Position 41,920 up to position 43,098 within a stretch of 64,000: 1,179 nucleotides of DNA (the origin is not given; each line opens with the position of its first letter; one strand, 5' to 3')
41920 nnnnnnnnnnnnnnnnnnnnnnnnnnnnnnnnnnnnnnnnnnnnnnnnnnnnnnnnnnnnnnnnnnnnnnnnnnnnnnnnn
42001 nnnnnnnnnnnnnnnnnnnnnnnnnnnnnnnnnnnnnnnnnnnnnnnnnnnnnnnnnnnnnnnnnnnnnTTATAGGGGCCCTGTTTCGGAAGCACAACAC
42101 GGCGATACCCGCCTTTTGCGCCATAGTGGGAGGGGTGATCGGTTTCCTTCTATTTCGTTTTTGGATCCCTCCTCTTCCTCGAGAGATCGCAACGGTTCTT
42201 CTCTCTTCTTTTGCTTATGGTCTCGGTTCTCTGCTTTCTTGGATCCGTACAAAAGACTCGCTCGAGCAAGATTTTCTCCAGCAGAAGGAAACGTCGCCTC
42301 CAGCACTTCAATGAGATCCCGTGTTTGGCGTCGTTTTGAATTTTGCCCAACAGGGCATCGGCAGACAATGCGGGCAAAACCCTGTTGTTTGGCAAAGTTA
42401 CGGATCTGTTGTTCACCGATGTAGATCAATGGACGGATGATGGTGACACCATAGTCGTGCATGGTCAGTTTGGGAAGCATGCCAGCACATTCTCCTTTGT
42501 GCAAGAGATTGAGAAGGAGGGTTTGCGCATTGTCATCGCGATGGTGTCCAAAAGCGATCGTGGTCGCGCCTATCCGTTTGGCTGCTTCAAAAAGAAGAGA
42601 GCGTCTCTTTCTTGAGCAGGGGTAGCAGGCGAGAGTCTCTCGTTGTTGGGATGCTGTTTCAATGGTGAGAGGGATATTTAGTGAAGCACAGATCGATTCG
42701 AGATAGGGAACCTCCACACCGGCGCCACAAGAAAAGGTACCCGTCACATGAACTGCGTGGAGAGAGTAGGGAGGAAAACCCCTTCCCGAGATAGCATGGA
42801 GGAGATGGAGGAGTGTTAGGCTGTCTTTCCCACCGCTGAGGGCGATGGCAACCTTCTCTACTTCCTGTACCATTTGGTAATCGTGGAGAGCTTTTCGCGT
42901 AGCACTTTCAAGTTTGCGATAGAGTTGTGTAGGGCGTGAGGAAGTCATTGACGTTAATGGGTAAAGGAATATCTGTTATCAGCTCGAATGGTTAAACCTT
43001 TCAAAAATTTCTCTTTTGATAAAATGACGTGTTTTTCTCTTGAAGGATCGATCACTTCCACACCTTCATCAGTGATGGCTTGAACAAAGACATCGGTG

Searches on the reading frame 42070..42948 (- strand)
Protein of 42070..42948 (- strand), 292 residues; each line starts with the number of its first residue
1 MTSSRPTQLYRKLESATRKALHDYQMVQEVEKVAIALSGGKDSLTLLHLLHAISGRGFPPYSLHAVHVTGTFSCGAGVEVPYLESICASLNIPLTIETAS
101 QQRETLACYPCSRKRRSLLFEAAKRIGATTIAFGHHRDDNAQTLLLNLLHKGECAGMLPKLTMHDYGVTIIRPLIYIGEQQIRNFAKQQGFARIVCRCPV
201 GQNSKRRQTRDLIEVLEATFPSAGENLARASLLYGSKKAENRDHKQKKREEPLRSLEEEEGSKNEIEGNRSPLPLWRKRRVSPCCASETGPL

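Call 47: search_protein_families(library=pfam, proteins=[window:42070-42948:-], max_evalue=0.00001)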
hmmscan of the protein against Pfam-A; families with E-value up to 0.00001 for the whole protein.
window:42070-42948:- (292 aa): 1 family
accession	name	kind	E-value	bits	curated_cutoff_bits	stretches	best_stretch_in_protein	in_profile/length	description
PF01171.26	ATP_bind_3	-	9.5e-21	74.8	27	1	32-190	1-160/182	PP-loop family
